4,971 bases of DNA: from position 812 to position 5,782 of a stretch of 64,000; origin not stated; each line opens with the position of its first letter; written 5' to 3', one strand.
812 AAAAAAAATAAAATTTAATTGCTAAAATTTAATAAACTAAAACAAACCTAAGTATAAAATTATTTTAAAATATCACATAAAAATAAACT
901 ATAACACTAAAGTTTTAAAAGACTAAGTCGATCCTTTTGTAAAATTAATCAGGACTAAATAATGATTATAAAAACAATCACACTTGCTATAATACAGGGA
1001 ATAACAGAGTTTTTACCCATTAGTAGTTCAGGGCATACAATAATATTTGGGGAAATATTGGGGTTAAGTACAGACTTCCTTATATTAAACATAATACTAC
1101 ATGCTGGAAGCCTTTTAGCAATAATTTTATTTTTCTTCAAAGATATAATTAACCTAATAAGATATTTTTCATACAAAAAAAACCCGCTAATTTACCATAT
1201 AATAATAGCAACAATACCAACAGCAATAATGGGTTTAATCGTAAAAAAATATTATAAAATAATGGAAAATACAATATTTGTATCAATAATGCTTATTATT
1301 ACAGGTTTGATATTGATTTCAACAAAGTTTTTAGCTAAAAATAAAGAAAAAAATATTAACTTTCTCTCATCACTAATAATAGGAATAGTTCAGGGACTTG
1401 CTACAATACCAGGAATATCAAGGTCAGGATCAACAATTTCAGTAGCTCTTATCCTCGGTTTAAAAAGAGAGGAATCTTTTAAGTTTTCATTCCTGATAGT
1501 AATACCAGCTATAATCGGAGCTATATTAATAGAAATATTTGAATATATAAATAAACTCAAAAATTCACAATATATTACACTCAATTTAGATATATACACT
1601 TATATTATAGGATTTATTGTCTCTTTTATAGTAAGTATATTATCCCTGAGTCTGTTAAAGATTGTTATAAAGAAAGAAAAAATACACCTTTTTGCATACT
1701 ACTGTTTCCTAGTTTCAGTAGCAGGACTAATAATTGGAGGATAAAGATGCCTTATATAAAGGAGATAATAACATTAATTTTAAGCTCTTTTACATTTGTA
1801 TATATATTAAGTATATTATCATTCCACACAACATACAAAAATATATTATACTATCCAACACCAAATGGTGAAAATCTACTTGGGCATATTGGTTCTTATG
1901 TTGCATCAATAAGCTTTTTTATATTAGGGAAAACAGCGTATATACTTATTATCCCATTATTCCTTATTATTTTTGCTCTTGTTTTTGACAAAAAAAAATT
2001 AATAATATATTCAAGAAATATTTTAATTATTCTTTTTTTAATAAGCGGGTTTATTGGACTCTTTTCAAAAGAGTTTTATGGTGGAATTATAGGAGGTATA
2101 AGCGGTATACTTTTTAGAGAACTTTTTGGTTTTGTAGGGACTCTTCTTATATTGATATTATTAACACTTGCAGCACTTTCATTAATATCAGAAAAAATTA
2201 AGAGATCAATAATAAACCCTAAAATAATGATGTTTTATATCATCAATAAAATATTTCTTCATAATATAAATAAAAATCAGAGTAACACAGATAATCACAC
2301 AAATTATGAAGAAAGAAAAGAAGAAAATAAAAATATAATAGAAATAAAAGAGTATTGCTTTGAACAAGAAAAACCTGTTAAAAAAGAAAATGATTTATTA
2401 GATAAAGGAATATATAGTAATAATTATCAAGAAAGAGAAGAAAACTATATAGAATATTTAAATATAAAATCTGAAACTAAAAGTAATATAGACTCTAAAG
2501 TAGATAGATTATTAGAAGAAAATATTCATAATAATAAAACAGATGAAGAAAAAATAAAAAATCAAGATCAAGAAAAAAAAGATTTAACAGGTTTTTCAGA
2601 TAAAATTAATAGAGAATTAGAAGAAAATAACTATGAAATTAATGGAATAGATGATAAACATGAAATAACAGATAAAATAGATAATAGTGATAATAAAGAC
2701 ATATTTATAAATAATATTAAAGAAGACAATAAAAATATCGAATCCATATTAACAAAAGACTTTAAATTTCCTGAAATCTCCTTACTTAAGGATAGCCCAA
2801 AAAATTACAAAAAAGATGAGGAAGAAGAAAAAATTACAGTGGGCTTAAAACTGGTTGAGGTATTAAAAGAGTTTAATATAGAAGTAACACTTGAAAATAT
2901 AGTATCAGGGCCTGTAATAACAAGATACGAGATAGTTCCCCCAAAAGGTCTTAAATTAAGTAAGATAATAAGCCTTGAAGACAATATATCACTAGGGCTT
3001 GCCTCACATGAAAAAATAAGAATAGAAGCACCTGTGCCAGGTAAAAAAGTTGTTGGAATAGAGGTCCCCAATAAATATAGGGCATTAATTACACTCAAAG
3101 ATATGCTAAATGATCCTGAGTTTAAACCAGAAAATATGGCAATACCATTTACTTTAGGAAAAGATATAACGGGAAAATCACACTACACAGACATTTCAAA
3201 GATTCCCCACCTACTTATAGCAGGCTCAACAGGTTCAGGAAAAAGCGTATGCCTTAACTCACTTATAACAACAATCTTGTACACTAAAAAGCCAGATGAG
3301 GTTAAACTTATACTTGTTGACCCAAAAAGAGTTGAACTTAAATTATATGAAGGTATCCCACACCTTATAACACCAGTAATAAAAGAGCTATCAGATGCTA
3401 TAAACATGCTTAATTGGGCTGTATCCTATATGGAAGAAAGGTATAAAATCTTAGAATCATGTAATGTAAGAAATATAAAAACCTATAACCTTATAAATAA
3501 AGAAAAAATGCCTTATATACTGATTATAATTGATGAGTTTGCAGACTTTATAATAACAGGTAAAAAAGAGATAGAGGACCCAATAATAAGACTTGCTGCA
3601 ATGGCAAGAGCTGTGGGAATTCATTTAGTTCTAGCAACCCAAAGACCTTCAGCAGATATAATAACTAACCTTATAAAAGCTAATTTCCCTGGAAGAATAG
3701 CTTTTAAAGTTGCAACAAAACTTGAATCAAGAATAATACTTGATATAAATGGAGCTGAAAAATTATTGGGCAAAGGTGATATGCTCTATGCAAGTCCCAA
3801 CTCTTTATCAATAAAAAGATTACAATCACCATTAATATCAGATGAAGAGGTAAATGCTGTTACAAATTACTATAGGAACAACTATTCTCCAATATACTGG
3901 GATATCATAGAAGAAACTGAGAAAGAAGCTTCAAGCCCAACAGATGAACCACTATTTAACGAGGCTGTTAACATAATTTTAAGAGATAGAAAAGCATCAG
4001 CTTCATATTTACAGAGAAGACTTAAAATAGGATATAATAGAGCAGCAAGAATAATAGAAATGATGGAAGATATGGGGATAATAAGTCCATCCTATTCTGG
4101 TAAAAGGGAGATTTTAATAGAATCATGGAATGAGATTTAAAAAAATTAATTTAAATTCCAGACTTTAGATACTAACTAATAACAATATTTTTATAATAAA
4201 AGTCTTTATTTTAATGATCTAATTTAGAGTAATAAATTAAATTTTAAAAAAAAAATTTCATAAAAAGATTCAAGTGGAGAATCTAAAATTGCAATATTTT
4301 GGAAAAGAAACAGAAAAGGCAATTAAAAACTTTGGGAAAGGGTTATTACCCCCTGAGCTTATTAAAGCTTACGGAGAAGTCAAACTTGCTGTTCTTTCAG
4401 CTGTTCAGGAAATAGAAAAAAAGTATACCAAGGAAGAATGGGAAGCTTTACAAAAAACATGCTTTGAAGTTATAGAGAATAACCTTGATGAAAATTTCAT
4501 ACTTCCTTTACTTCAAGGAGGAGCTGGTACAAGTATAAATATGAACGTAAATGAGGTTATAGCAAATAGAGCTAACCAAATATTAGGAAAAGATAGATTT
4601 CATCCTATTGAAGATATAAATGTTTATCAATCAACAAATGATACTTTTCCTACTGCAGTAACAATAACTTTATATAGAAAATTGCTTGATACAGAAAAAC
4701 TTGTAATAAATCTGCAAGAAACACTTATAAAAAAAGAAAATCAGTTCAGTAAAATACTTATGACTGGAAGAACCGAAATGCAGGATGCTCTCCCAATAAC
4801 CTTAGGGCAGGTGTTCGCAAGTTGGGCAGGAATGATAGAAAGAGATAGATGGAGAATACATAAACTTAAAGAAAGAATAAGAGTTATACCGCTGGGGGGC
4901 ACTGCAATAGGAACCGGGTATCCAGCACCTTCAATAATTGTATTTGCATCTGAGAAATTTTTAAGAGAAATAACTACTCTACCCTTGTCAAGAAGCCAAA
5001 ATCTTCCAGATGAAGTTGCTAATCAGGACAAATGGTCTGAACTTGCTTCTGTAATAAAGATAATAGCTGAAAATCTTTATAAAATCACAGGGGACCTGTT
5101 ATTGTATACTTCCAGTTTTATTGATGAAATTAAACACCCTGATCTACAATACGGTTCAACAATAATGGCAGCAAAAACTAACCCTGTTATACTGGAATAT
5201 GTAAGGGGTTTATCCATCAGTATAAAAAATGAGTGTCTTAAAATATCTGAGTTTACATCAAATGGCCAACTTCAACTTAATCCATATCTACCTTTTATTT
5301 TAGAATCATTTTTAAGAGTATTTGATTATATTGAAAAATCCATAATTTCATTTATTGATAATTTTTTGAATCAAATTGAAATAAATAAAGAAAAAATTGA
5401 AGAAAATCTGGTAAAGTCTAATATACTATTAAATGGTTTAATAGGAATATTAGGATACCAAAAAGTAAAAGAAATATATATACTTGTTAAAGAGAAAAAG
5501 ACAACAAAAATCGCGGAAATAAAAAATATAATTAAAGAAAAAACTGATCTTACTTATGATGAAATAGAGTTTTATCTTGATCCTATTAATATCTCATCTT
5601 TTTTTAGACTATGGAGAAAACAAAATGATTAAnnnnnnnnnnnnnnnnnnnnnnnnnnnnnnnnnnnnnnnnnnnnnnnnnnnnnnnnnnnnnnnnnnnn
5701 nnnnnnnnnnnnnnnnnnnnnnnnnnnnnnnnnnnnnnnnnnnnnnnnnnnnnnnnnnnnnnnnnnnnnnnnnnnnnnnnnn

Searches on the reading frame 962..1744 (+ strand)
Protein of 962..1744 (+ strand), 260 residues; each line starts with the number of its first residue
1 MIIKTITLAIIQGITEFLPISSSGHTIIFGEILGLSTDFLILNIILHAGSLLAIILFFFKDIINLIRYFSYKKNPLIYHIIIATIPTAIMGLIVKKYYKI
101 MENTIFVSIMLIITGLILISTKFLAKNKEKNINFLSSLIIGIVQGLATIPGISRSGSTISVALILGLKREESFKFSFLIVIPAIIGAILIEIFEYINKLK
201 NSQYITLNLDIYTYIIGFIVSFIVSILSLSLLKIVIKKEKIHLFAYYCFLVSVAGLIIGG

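Call 44: search_protein_families(library=pfam, proteins=[window:962-1744:+], max_evalue=0.0001)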
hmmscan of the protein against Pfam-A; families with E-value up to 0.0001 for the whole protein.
window:962-1744:+ (260 aa): 1 family
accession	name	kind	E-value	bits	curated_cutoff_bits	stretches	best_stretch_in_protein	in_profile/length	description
PF02673.24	BacA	-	8.2e-69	232.6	33.4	1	6-253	2-256/257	Bacitracin resistance protein BacA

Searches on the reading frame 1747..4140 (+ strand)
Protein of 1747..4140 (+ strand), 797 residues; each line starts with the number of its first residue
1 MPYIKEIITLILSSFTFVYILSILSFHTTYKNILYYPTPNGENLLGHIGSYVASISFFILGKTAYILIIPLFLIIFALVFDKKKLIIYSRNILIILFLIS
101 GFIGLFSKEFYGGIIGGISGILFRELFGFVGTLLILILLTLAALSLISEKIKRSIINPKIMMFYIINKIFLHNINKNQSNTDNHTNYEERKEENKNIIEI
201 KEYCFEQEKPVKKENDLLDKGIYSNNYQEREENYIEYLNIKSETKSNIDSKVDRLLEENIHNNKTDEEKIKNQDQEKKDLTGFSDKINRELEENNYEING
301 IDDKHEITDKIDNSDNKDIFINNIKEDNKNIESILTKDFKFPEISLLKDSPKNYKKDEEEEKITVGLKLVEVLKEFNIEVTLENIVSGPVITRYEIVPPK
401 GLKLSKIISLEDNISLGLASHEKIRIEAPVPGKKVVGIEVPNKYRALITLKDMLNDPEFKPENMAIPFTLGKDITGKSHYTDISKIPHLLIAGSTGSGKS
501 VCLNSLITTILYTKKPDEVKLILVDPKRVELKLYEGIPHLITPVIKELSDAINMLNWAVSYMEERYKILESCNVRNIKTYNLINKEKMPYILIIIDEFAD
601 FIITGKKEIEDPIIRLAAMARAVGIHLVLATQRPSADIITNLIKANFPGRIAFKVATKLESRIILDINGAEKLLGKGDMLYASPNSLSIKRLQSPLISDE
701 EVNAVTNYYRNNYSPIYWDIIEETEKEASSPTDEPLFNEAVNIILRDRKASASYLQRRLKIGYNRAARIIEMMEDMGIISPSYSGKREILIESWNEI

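Call 44: search_protein_families(library=pfam, proteins=[window:1747-4140:+], max_evalue=0.0001)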
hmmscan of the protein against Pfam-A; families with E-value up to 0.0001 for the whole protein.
window:1747-4140:+ (797 aa): 5 families
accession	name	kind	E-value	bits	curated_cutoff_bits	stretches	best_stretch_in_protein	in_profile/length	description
PF01580.24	FtsK_SpoIIIE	-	5.6e-58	196.4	24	1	450-635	2-220/221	FtsK/SpoIIIE family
PF17854.6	FtsK_alpha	-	3.4e-26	91.8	22.9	1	341-442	1-101/101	FtsK alpha domain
PF09397.16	FtsK_gamma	-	6.3e-25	87.1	30.6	1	733-791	3-62/63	Ftsk gamma domain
PF13491.11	FtsK_4TM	-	8e-14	52.1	23.1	1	4-149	4-160/171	4TM region of DNA translocase FtsK/SpoIIIE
PF12846.13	AAA_10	-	3e-05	23.7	27.5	0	486-556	21-79/362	AAA-like domain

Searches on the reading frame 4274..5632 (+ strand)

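Call 44: search_protein_families(library=pfam, proteins=[window:4274-5632:+], max_evalue=0.0001)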
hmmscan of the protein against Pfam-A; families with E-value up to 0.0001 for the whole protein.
window:4274-5632:+ (452 aa): 1 family
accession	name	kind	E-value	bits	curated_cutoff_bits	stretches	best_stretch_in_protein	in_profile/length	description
PF00206.25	Lyase_1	-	5.2e-56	190.8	27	1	29-316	23-309/312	Lyase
